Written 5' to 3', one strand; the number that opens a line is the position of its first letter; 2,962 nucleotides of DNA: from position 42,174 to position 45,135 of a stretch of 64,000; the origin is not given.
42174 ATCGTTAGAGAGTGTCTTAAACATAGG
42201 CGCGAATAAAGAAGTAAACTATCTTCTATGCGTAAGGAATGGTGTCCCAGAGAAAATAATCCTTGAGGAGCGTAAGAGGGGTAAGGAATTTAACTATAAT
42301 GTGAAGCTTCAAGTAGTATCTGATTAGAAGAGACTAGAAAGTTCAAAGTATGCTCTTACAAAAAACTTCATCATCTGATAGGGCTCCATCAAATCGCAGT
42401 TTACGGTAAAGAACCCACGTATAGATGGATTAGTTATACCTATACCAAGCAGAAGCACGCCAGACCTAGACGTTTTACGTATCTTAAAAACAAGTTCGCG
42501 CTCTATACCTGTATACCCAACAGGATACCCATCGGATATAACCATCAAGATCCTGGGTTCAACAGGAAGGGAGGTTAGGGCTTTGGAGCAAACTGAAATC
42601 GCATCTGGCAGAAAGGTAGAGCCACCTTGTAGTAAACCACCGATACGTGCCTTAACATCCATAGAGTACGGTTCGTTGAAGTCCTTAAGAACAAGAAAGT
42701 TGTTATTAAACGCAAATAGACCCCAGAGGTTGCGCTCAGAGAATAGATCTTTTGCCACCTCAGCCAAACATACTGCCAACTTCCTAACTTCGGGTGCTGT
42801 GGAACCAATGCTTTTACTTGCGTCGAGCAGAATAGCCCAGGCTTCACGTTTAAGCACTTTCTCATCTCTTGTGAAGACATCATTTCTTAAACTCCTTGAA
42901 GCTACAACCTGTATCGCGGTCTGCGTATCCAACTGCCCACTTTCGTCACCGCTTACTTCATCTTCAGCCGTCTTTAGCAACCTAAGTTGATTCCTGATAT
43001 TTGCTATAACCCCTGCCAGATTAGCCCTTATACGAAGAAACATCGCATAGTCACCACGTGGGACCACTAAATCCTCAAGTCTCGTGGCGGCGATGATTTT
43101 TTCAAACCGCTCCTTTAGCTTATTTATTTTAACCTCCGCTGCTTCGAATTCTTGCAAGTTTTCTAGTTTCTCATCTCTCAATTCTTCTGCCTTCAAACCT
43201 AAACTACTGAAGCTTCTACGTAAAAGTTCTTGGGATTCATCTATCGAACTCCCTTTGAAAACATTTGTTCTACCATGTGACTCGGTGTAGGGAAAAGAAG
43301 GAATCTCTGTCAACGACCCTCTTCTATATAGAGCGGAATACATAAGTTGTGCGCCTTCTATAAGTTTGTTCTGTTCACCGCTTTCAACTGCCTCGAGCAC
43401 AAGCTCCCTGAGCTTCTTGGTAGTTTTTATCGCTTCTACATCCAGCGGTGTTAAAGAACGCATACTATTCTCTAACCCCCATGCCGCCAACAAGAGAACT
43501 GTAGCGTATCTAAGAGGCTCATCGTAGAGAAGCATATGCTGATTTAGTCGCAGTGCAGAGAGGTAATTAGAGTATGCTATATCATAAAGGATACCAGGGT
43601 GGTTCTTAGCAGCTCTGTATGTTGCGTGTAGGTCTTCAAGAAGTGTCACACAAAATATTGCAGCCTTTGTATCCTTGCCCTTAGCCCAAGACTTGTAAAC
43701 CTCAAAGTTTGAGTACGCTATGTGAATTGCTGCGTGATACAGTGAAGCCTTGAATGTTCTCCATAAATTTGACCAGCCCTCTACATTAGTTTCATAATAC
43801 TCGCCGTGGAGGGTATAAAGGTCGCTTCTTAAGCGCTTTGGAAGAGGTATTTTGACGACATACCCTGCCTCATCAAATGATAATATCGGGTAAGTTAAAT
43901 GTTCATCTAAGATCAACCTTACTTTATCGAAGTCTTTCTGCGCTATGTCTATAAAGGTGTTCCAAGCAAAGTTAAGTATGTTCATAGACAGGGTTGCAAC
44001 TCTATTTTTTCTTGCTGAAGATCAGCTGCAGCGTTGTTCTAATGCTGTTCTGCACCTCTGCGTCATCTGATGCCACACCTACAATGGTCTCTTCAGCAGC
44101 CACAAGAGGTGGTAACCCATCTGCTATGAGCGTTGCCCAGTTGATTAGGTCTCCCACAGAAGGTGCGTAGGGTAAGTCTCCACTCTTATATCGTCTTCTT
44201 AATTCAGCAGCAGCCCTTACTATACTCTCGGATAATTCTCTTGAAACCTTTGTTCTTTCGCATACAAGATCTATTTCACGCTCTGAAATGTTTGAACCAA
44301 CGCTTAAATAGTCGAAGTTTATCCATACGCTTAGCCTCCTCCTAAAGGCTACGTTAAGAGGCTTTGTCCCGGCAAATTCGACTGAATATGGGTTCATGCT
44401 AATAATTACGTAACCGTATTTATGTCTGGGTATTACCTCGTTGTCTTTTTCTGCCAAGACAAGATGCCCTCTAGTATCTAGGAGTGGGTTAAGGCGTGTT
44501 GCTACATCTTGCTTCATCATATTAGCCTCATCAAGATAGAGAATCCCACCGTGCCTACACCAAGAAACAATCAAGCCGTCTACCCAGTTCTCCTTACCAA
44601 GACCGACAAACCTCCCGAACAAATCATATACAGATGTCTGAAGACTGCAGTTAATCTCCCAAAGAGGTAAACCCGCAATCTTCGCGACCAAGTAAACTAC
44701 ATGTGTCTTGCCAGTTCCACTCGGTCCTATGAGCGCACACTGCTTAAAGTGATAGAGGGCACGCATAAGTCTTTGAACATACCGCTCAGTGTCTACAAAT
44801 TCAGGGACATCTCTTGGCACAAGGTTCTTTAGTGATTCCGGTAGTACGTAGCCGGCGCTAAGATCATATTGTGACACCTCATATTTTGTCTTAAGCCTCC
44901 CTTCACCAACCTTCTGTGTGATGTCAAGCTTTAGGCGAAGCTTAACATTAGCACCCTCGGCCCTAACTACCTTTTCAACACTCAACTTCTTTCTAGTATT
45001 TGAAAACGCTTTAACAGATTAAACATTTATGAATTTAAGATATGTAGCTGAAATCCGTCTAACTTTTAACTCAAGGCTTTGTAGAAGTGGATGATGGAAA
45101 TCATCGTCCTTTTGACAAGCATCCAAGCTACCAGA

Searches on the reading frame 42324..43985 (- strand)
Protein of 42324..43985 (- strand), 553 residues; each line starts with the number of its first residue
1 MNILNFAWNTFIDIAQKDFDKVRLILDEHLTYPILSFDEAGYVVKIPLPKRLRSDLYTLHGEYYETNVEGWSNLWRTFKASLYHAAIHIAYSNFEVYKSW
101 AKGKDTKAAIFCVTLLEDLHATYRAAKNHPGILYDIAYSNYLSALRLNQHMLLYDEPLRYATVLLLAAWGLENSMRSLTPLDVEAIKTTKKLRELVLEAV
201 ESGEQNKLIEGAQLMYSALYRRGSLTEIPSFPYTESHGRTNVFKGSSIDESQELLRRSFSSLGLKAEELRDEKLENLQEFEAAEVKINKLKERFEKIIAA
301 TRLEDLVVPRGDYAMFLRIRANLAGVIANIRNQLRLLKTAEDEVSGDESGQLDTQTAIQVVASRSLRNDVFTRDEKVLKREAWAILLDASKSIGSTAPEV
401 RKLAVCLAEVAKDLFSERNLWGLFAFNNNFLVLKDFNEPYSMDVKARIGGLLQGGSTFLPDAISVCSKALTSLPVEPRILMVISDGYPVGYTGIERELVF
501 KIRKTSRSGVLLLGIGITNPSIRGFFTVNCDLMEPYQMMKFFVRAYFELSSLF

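Call 37: search_protein_families(library=pfam, proteins=[window:42324-43985:-], max_evalue=0.001)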
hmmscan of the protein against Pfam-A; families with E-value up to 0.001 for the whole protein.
window:42324-43985:- (553 aa): 1 family
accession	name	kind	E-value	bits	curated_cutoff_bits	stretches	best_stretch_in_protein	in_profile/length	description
PF00092.34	VWA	-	0.0005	20.8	23.8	0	385-520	4-142/174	von Willebrand factor type A domain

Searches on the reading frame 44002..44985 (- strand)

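Call 37: search_protein_families(library=pfam, proteins=[window:44002-44985:-], max_evalue=0.001)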
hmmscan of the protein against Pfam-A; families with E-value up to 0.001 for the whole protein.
window:44002-44985:- (327 aa): 4 families
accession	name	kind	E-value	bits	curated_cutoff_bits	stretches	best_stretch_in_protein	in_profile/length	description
PF07728.20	AAA_5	-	4.5e-20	72.5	22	1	85-218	4-139/139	AAA domain (dynein-related subfamily)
PF08406.16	CbbQ_C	-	4.5e-15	56.1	20.6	1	237-319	1-82/85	CbbQ/NirQ/NorQ C-terminal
PF00004.35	AAA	-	9.1e-06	26.6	21.2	1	85-157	3-69/131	ATPase family associated with various cellular activities (AAA)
PF12774.13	AAA_6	-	1.2e-05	24.9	25.2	1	66-130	18-82/327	Hydrolytic ATP binding site of dynein motor region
